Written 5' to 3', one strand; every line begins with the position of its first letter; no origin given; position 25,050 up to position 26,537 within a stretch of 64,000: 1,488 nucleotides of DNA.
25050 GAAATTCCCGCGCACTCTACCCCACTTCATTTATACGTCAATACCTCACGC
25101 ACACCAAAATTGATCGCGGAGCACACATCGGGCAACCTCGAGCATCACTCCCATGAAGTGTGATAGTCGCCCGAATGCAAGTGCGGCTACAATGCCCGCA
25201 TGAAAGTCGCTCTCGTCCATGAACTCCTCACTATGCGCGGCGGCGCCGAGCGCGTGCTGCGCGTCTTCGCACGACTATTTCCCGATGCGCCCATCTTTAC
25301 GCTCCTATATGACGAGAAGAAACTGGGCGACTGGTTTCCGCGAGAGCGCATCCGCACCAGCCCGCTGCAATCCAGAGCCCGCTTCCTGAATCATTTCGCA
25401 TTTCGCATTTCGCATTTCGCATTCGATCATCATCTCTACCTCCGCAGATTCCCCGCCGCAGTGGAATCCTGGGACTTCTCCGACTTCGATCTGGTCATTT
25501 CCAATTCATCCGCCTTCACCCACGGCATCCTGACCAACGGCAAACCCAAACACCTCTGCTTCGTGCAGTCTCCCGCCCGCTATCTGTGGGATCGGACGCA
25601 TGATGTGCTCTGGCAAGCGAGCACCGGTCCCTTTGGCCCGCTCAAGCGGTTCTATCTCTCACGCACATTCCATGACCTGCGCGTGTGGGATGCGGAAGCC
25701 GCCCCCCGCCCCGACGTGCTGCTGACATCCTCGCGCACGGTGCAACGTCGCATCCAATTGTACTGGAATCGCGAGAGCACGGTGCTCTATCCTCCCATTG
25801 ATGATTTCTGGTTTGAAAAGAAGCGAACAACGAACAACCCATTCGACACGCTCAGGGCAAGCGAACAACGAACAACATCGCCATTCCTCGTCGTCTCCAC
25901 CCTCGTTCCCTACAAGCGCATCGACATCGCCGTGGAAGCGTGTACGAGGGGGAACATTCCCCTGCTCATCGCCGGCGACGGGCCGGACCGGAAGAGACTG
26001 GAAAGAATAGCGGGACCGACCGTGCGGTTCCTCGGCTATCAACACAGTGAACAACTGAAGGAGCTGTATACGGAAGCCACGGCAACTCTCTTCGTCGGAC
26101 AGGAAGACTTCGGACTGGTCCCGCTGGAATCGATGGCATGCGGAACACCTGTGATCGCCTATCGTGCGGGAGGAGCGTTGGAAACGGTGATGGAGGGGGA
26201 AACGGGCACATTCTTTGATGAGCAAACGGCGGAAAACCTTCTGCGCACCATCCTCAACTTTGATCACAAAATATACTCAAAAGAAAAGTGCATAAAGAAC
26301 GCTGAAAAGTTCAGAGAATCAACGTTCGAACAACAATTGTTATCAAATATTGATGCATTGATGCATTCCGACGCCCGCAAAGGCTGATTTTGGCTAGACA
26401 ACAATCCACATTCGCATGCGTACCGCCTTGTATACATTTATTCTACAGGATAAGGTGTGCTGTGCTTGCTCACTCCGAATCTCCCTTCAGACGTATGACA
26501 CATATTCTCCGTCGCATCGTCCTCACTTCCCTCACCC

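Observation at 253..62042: A small vocabulary of 7/8-nt words recurs at about 20 loci in both orientations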

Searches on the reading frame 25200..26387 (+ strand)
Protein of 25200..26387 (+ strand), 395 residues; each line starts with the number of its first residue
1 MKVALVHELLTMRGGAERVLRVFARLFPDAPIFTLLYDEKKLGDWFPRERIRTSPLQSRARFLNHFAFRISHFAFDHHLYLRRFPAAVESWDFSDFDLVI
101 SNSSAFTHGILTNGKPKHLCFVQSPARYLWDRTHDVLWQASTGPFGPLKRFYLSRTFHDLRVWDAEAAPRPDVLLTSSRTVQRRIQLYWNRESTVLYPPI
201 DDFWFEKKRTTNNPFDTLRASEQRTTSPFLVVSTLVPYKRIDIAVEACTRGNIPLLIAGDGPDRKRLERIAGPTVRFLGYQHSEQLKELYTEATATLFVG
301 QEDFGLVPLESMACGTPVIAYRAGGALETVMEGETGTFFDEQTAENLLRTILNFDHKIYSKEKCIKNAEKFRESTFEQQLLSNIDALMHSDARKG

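Call 9: search_protein_families(library=pfam, proteins=[window:25200-26387:+])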
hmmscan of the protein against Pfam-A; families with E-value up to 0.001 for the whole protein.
window:25200-26387:+ (395 aa): 3 families
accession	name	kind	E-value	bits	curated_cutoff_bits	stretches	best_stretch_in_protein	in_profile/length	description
PF00534.26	Glycos_transf_1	-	1.4e-27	96.8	26.4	1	229-370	18-171/172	Glycosyl transferases group 1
PF13692.12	Glyco_trans_1_4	-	1.1e-19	71.5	27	1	230-352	5-137/142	Glycosyl transferases group 1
PF20706.3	GT4-conflict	-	1.7e-05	24.4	26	1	229-332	200-322/385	Family 4 Glycosyltransferase in conflict systems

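Call 31: list_cluster_members(proteins=[P0001, window:25200-26387:+, window:15286-16155:+, window:1825-2625:+, window:2785-4491:+, window:50423-51817:+])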
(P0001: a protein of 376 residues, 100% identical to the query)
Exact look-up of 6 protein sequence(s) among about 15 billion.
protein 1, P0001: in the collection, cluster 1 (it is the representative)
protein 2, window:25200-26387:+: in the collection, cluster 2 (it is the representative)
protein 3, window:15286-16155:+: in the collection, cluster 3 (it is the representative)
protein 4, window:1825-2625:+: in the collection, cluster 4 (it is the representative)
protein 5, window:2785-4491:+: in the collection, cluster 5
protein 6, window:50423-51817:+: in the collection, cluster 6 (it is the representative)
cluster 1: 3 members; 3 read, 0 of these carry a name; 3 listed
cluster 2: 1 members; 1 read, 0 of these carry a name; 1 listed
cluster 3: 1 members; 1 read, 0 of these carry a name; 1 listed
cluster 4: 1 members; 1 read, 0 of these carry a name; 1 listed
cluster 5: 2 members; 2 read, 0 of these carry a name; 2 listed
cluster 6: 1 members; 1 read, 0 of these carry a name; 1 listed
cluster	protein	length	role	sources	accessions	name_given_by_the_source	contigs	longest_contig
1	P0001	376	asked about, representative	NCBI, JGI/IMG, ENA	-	-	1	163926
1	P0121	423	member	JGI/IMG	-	-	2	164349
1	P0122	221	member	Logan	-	-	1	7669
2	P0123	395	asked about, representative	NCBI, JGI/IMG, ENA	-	-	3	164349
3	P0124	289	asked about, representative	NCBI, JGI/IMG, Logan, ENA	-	-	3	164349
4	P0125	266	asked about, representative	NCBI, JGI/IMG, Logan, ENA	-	-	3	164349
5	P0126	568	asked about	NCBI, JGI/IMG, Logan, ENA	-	-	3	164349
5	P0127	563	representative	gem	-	-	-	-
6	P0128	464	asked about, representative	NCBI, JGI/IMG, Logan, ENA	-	-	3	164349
